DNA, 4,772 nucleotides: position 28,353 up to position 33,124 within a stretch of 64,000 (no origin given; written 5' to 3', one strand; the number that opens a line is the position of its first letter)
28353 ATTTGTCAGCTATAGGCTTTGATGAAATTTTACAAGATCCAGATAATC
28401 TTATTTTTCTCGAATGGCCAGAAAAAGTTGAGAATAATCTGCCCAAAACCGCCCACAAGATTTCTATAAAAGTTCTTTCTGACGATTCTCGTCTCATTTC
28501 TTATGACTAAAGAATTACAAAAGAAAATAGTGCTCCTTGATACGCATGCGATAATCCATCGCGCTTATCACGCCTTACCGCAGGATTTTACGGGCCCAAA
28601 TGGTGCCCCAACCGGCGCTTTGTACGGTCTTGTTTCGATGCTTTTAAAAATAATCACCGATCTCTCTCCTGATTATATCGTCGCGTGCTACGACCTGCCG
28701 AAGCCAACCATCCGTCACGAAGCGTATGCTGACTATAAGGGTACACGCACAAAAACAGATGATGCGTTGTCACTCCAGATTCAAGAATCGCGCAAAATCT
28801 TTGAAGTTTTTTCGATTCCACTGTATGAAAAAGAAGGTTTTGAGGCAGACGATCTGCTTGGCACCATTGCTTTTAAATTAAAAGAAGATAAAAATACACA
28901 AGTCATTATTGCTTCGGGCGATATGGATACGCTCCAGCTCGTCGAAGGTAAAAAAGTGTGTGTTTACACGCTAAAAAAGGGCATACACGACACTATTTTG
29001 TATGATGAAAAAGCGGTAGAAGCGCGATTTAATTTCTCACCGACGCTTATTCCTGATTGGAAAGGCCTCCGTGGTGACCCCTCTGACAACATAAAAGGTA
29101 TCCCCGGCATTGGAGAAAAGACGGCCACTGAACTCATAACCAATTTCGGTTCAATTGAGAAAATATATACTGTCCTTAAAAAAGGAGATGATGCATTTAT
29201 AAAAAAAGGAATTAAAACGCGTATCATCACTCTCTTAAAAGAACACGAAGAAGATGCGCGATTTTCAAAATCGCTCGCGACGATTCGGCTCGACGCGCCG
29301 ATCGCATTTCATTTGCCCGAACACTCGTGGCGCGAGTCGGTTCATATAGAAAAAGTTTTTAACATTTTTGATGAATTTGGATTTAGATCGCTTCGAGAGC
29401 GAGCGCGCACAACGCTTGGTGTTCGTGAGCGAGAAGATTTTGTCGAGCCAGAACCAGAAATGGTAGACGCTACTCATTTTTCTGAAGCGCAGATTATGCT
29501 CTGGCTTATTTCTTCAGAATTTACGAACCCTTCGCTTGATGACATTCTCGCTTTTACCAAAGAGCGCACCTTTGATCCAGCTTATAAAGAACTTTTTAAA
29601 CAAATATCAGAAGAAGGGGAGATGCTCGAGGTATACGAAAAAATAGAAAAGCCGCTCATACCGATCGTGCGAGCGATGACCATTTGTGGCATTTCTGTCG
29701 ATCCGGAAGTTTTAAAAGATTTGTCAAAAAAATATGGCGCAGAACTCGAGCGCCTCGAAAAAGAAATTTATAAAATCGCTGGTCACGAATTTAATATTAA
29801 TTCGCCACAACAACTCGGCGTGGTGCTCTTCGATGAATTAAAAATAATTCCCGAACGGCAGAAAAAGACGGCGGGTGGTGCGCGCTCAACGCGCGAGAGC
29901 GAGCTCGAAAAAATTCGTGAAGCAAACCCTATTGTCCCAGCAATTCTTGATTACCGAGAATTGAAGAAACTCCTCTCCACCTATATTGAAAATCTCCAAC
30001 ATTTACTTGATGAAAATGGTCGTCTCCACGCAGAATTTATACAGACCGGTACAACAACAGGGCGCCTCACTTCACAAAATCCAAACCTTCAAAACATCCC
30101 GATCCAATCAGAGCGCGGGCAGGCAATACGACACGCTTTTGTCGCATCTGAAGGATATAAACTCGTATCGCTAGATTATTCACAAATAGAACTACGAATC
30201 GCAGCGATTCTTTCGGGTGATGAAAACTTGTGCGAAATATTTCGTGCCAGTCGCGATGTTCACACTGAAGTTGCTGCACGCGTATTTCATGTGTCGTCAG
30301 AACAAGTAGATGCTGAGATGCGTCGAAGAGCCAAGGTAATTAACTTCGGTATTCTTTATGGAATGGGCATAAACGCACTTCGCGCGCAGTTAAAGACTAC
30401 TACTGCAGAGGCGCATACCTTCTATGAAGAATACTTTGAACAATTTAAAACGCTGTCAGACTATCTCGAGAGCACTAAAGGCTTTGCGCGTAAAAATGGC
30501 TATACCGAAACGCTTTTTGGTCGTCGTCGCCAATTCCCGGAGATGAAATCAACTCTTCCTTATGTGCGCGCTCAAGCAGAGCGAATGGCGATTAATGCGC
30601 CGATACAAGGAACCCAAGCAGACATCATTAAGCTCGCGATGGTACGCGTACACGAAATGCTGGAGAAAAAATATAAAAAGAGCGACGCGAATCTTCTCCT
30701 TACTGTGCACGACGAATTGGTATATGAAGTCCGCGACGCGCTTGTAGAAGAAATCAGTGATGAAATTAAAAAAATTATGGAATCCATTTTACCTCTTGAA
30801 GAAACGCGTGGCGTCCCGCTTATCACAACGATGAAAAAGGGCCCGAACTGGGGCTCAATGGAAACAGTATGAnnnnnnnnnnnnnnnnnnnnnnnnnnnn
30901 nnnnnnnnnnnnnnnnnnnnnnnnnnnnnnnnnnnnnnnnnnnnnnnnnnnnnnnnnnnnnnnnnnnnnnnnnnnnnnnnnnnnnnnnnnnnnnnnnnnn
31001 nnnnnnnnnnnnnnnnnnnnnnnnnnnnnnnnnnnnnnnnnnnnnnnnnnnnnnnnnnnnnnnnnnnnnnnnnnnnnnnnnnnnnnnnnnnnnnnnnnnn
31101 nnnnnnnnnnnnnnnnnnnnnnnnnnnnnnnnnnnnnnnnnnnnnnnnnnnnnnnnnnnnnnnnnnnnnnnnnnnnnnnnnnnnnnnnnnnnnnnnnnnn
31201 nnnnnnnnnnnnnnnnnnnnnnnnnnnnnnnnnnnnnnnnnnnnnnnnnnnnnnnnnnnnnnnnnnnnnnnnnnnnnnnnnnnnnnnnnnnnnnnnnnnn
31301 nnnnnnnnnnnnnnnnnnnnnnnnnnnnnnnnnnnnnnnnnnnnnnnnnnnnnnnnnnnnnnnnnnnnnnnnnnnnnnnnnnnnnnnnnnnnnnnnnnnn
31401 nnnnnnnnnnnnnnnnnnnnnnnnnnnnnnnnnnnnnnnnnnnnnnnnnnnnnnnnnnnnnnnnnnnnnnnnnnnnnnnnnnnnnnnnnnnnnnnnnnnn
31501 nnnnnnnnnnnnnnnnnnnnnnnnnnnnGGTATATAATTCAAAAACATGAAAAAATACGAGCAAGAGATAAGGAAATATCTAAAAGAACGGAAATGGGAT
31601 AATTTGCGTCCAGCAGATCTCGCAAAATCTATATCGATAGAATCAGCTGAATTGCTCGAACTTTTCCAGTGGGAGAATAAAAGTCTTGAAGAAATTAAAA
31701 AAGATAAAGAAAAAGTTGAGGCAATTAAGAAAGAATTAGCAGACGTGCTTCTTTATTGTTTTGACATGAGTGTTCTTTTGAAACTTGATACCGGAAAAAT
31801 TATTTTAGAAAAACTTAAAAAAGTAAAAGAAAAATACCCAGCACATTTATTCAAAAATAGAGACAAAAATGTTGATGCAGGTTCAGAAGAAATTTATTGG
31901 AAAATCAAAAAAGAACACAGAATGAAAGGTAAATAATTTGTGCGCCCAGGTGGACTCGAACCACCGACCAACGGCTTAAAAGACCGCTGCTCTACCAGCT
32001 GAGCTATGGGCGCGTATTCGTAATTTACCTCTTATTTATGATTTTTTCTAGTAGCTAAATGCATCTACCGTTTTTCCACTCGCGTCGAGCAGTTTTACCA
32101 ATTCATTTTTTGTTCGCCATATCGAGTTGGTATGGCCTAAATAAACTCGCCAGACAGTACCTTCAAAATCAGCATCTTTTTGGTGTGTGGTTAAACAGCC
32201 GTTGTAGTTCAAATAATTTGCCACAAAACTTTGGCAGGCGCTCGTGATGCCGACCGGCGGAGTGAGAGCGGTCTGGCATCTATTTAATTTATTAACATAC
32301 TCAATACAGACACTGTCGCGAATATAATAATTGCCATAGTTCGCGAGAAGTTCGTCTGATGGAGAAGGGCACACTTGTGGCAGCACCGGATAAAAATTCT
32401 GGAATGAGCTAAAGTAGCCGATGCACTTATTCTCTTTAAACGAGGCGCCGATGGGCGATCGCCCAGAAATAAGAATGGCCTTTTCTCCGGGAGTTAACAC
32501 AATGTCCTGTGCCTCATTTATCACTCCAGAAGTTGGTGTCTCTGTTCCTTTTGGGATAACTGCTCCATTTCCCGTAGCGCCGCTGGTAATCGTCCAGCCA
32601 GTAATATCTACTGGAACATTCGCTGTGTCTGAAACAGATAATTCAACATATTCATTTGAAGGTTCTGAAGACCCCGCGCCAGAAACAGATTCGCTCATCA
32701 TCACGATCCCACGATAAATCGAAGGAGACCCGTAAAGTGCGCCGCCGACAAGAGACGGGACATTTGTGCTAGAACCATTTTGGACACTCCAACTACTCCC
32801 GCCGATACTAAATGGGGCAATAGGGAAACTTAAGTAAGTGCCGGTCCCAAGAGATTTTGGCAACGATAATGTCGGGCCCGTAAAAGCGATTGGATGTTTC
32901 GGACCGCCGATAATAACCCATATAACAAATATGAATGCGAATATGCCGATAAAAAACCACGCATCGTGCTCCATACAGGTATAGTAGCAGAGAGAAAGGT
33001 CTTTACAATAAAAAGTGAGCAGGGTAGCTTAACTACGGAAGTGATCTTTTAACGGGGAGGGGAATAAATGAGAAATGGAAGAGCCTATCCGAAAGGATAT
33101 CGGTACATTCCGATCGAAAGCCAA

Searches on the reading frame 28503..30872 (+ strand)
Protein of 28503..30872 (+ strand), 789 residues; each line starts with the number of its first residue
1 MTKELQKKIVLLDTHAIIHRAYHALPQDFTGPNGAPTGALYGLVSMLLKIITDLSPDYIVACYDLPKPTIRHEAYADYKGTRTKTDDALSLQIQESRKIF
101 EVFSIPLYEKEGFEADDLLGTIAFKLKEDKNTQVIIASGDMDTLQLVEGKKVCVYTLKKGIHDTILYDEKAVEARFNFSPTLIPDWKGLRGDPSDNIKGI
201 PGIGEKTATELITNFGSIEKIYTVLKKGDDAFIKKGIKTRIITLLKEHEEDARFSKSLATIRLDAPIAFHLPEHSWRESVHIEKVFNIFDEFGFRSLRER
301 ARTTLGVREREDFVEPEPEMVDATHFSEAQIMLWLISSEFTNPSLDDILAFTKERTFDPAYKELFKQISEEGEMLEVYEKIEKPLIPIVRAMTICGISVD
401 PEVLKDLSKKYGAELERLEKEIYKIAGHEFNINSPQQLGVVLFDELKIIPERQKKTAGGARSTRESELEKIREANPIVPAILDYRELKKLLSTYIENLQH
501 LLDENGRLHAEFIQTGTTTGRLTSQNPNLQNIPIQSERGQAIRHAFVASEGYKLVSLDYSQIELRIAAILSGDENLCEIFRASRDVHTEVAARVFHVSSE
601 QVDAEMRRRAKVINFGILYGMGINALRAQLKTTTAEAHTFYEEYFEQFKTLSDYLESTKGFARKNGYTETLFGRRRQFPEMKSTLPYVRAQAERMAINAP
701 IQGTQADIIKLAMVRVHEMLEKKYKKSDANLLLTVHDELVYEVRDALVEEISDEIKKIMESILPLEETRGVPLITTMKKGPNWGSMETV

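Call 90: search_protein_families(library=pfam, proteins=[window:28503-30872:+], max_evalue=0.00001)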
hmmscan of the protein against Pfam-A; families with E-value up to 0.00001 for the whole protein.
window:28503-30872:+ (789 aa): 3 families
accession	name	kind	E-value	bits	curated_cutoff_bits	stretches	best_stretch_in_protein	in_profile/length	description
PF00476.26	DNA_pol_A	-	1.9e-140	468.6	34.3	1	402-784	2-380/381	DNA polymerase family A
PF02739.22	5_3_exonuc_N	-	4.8e-47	160.2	34.3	1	8-176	1-163/164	5'-3' exonuclease, N-terminal resolvase-like domain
PF01367.25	5_3_exonuc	-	2.9e-25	89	40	1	179-277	2-92/97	5'-3' exonuclease, C-terminal SAM fold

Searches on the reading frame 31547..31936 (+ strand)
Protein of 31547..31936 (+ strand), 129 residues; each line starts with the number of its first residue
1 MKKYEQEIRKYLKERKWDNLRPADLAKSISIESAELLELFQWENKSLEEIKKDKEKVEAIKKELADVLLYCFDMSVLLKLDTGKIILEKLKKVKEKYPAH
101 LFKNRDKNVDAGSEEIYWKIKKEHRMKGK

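Call 90: search_protein_families(library=pfam, proteins=[window:31547-31936:+], max_evalue=0.00001)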
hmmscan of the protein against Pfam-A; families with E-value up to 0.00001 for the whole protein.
window:31547-31936:+ (129 aa): 1 family
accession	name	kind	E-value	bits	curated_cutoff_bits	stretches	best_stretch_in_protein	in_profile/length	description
PF12643.12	MazG-like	-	4.9e-10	40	27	1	28-105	2-78/85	MazG-like family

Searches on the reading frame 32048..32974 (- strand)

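Call 90: search_protein_families(library=pfam, proteins=[window:32048-32974:-], max_evalue=0.00001)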
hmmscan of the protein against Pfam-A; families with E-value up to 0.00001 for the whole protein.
window:32048-32974:- (308 aa): 1 family
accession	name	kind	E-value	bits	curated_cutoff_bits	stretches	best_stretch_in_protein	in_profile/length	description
PF00932.25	LTD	-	2.8e-08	34.5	34.3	0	91-171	8-70/109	Lamin Tail Domain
